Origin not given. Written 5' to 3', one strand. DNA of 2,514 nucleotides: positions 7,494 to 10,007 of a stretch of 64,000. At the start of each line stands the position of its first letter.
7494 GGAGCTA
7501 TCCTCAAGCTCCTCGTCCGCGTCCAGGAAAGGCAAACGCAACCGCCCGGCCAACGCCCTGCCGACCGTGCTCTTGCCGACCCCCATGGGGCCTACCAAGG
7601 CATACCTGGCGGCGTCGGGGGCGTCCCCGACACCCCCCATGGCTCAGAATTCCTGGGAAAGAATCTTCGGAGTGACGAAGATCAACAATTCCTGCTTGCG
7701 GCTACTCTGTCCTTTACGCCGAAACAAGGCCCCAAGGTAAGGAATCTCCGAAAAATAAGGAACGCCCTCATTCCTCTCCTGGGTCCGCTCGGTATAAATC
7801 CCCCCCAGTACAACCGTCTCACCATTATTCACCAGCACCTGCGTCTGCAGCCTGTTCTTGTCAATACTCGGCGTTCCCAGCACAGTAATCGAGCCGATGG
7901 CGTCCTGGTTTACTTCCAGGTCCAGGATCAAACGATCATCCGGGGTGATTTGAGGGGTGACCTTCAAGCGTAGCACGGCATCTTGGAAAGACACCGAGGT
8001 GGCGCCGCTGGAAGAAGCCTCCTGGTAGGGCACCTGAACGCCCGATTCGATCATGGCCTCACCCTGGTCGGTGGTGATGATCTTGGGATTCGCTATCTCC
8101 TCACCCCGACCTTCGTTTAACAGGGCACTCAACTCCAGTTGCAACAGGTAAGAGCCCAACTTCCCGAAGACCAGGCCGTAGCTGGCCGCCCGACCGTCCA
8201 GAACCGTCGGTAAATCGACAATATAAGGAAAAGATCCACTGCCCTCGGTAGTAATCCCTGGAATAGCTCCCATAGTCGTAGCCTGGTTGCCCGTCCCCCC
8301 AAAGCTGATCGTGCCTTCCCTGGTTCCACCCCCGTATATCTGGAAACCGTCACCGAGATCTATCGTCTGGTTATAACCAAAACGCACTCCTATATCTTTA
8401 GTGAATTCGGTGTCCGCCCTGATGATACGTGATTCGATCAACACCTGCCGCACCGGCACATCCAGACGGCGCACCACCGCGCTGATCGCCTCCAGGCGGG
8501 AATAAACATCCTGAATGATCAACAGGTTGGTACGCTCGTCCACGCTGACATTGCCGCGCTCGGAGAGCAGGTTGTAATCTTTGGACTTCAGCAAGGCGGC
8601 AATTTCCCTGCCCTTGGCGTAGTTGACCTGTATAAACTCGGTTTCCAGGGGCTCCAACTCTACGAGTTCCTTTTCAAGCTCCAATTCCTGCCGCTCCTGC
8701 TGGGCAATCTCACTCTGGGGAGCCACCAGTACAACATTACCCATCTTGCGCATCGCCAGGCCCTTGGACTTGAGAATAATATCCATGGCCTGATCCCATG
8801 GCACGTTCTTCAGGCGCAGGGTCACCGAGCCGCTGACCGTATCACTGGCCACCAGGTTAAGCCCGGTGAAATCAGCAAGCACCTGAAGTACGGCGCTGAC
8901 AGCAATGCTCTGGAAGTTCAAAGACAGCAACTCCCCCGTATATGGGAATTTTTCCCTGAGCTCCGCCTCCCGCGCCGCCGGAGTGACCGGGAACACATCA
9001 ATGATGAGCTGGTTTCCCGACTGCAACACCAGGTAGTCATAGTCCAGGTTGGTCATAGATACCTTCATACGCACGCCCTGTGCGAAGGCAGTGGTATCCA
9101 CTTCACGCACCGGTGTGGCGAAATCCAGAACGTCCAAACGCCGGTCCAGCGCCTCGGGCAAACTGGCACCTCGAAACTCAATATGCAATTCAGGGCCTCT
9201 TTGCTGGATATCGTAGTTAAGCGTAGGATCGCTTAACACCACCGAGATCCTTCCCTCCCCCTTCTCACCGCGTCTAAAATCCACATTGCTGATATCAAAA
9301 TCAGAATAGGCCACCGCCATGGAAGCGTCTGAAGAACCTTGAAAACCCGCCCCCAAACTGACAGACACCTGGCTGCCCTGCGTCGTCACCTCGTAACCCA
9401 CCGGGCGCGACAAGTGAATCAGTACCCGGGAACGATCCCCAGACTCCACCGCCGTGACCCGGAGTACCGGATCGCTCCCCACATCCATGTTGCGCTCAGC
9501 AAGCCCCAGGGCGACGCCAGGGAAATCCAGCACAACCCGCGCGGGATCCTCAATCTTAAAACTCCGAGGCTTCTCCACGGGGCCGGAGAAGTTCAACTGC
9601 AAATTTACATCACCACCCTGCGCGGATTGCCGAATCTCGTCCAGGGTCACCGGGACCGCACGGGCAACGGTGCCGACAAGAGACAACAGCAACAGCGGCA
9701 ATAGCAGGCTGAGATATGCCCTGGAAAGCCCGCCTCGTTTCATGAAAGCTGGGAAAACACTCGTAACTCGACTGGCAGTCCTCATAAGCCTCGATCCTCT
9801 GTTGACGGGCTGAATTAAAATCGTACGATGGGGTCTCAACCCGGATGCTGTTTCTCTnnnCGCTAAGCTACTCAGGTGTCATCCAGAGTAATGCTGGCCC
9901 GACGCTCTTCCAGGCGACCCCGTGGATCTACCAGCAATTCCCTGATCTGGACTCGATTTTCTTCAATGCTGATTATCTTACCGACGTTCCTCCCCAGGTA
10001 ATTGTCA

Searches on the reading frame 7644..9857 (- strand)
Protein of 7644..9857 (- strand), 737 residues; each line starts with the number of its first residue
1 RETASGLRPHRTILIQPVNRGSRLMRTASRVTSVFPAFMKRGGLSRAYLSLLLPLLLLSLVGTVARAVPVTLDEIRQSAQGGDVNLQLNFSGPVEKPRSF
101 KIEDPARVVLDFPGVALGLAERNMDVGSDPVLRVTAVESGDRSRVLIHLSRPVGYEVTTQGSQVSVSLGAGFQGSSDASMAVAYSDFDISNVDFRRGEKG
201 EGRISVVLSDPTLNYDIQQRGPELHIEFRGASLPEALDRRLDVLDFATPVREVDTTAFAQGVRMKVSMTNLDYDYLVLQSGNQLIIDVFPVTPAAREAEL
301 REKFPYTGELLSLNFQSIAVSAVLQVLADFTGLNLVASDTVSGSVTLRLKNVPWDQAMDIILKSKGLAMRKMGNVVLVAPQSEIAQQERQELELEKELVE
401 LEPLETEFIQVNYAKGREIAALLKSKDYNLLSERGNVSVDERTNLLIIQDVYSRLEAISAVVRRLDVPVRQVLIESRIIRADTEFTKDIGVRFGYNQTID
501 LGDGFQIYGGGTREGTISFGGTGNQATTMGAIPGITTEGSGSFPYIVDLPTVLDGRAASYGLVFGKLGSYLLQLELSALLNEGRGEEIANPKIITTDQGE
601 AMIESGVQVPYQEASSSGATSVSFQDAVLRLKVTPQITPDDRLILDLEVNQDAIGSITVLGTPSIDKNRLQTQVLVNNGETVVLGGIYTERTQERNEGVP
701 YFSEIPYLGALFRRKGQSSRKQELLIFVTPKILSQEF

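Call 21: search_protein_families(library=ncbifam, max_evalue=0.00001, proteins=[window:7644-9857:-])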
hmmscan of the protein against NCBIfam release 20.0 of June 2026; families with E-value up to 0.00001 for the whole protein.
window:7644-9857:- (737 aa): 8 families
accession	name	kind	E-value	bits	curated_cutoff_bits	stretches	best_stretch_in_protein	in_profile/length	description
TIGR02515.1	IV_pilus_PilQ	subfamily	7.8e-145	483.1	284.35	1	308-733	1-427/428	type IV pilus secretin PilQ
NF010083.0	PRK13568.1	equivalog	4e-94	315.8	554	2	547-734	229-418/419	DNA uptake porin HofQ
NF007851.2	PRK10560.1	exception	2.4e-72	244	598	2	558-735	230-411/412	DNA uptake porin HofQ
TIGR02517.1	type_II_gspD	equivalog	1e-60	205.9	351.35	2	435-734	301-591/600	type II secretion system secretin GspD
TIGR02516.1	type_III_yscC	equivalog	1.3e-36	126.2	238.45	1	432-734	196-462/463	type III secretion system outer membrane ring subunit SctC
TIGR02519.1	pilus_MshL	equivalog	6e-25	87.8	250.2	1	437-733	1-290/290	pilus (MSHA type) biogenesis protein MshL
NF042912.1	Amuc_1098_fam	equivalog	2.6e-19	68.8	750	1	663-733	726-796/805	Amuc_1098 family type IV pilus outer membrane protein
NF011873.0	PRK15346.1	equivalog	4.4e-16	58.6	524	1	557-719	316-480/499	EscC/YscC/HrcC family type III secretion system outer membrane ring protein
